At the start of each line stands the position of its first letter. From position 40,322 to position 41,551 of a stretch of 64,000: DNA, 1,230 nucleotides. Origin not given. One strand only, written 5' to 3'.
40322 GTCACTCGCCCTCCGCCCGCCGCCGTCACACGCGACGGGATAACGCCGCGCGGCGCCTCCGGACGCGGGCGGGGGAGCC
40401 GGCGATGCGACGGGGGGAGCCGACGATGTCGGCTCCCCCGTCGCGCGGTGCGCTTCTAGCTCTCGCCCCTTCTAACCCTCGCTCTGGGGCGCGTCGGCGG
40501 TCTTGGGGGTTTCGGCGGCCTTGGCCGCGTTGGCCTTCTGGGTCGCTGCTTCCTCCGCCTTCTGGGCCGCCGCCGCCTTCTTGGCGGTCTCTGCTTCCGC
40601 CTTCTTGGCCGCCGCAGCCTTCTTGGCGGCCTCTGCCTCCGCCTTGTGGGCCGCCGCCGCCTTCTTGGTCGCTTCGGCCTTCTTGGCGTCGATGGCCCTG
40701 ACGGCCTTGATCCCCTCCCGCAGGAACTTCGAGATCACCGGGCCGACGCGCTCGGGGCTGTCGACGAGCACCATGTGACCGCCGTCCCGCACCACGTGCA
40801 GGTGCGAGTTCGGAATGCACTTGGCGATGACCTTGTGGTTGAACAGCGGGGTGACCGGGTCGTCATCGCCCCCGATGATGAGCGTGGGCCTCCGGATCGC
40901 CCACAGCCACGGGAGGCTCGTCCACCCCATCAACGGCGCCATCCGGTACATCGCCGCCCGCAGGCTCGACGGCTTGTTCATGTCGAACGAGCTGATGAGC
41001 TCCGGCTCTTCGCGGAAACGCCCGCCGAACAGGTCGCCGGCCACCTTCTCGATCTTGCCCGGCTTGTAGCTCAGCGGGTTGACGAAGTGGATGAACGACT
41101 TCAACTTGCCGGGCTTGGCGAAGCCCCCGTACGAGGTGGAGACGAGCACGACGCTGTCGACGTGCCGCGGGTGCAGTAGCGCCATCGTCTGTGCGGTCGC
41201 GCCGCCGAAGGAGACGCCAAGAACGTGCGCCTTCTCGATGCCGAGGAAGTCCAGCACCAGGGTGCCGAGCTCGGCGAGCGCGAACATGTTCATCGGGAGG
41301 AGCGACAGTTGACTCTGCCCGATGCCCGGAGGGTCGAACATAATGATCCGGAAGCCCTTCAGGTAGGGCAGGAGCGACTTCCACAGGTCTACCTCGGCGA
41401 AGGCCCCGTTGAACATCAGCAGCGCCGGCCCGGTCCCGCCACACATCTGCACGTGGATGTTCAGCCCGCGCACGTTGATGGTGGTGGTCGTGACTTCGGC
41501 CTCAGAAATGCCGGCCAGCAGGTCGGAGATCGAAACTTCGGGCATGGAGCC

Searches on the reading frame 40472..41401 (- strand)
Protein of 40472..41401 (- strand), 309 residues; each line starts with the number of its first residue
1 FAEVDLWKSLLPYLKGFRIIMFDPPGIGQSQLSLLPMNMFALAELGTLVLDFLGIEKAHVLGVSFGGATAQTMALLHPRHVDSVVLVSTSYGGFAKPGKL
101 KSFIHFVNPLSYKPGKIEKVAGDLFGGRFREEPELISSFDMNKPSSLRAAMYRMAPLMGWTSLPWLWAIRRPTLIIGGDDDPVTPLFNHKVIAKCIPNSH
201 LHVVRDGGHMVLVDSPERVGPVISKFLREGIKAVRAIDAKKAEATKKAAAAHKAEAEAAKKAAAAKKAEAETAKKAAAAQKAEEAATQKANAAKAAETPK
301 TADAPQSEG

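Call 53: search_protein_families(library=pfam, proteins=[window:40472-41401:-], max_evalue=0.00001)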
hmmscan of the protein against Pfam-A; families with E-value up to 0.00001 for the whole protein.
window:40472-41401:- (309 aa): 4 families
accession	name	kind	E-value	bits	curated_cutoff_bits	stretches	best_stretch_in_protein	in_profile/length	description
PF00561.26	Abhydrolase_1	-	8.1e-27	94.9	25.8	2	4-89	13-102/245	alpha/beta hydrolase fold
PF12697.13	Abhydrolase_6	-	1.8e-13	52.1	26.3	1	12-219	22-214/217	Alpha/beta hydrolase family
PF12146.15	Hydrolase_4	-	4.7e-08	33.1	27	1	15-215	30-238/239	Serine aminopeptidase, S33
PF08386.16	Abhydrolase_4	-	6e-06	26.8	21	0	171-230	35-94/103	TAP-like protein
